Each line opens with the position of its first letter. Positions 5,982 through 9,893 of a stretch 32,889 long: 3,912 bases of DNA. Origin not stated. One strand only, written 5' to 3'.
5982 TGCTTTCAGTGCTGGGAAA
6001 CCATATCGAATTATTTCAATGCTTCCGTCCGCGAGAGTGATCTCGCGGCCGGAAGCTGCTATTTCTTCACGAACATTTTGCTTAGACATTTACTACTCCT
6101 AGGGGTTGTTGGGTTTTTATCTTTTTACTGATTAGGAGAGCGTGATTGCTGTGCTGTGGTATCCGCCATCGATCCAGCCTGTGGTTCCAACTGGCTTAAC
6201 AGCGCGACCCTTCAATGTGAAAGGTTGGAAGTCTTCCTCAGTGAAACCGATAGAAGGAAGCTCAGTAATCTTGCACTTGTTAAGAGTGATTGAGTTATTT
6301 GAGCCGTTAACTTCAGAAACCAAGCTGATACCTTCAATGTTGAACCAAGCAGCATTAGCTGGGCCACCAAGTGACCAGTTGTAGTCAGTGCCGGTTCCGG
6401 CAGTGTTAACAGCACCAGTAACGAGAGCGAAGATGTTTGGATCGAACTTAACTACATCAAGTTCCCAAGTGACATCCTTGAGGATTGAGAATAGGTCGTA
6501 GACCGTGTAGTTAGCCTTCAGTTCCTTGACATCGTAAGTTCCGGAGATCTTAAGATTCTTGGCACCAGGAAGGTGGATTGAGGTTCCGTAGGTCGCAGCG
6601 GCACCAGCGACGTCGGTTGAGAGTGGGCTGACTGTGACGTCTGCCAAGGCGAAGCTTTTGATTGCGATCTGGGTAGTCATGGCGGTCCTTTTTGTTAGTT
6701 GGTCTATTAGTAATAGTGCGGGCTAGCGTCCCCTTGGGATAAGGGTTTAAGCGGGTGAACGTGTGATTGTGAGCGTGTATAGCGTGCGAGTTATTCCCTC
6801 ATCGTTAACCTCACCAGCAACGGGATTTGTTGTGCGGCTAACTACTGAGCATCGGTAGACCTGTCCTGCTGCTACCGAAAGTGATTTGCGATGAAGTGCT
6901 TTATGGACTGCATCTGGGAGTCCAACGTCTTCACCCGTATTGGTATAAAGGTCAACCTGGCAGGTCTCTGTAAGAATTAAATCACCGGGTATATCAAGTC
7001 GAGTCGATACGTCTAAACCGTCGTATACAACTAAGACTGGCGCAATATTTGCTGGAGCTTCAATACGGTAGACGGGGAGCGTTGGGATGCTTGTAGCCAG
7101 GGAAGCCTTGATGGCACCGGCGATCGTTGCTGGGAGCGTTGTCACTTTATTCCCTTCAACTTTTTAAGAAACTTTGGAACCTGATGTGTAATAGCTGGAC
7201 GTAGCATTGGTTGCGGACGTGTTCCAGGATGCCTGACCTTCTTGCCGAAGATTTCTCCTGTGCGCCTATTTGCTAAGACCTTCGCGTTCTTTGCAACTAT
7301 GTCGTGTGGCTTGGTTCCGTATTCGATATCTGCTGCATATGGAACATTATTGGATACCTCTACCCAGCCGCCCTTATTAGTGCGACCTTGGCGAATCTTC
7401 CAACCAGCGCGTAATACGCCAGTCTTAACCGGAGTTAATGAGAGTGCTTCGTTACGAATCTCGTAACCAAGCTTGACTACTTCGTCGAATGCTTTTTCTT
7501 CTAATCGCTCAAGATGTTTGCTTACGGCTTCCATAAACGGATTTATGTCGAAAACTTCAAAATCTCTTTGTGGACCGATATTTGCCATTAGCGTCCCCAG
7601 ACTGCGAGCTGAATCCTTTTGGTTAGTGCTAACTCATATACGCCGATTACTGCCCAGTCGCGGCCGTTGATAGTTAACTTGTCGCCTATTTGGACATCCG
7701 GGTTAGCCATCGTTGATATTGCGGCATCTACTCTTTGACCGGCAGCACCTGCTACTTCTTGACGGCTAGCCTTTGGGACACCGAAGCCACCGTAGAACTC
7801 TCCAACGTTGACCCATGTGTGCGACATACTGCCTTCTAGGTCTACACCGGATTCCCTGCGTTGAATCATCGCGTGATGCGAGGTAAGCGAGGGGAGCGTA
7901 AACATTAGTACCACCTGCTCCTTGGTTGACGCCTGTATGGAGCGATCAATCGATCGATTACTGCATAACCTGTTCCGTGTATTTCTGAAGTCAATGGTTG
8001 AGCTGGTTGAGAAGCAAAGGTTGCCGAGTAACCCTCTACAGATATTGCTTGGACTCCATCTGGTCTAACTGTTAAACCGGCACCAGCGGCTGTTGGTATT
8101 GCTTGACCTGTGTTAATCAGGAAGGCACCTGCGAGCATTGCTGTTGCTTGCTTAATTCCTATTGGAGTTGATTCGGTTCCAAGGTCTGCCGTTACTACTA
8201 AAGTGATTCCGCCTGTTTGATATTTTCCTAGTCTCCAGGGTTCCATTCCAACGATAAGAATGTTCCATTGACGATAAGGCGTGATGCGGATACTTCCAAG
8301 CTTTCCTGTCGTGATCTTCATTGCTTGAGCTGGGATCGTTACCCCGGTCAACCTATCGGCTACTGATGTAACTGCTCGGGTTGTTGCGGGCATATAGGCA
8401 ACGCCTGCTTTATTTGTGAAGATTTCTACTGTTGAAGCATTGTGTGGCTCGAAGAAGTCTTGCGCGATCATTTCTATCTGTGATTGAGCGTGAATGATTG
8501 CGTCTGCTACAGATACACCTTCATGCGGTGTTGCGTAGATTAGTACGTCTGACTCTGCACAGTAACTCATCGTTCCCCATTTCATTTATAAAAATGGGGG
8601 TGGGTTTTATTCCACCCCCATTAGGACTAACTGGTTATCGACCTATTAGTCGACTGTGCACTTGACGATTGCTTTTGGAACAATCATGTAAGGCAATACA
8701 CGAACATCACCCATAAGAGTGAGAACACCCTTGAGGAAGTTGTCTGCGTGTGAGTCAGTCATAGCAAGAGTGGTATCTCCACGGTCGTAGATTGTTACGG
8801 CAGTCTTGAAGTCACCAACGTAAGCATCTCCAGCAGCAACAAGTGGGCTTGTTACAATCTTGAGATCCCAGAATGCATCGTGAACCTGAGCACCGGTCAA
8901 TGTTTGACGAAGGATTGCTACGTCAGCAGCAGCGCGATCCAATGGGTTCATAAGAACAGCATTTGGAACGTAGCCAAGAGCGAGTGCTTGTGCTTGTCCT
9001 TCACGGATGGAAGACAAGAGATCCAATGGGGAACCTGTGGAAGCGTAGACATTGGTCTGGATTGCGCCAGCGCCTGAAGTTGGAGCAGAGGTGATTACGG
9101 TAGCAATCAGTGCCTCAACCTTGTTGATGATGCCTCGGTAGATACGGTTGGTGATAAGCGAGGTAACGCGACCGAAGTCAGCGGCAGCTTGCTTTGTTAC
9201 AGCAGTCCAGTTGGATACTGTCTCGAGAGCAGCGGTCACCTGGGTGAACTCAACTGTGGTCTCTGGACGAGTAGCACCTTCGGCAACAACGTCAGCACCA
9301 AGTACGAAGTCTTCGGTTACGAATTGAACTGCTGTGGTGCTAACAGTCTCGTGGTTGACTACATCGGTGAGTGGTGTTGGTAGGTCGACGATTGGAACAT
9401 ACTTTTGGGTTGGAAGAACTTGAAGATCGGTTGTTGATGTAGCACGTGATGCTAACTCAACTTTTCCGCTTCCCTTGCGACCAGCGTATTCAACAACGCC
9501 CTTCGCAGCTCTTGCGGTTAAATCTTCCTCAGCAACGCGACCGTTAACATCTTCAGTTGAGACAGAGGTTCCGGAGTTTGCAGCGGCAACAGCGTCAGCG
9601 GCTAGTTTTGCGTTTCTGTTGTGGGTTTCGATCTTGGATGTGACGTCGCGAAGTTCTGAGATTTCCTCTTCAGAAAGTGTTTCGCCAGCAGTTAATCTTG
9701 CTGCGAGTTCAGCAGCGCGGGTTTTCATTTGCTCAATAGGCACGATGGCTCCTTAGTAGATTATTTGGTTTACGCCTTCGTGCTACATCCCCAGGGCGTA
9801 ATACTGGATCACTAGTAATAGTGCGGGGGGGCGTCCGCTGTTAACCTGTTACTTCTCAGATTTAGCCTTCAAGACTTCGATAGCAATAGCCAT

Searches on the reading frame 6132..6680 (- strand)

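Call 57: search_protein_families(library=phrogs, proteins=[window:6132-6680:-], max_evalue=0.001)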
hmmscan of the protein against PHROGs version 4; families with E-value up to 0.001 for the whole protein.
window:6132-6680:- (182 aa): 2 families
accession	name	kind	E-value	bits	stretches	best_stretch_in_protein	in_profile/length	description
phrog_88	-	tail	9.7e-11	42.6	1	12-162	27-172/291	major tail protein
phrog_4971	-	tail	2.5e-10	41.2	1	7-159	8-159/283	major tail protein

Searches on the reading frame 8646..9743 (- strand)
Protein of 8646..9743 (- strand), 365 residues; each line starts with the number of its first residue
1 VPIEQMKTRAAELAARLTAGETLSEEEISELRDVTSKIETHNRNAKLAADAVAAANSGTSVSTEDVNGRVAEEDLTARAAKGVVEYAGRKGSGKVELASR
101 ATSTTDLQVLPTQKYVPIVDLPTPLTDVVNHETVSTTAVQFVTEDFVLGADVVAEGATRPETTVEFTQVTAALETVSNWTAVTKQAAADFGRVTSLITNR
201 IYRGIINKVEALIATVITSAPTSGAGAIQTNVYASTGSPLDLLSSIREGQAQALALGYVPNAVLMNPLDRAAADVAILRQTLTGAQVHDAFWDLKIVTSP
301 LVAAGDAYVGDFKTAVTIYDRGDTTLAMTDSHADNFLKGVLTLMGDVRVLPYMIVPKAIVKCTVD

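Call 56: search_protein_families(library=pfam, proteins=[window:8646-9743:-], max_evalue=0.01)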
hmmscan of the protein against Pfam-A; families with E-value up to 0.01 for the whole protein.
window:8646-9743:- (365 aa): 1 family
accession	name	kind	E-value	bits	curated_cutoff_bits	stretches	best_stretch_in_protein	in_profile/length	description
PF05065.19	Phage_capsid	-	3.2e-15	56.7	24.2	1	124-362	22-278/280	Phage capsid family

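Call 57: search_protein_families(library=phrogs, proteins=[window:8646-9743:-], max_evalue=0.001)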
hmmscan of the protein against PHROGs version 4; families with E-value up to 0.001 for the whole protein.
window:8646-9743:- (365 aa): 3 families
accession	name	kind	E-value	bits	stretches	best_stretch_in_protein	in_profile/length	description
phrog_10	-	head and packaging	7e-28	99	1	7-349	269-620/752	major head protein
phrog_544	-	head and packaging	1.1e-06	29.2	1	138-329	48-242/282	major head protein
phrog_1650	-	head and packaging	4.2e-06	27.3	1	152-316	75-253/300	major head protein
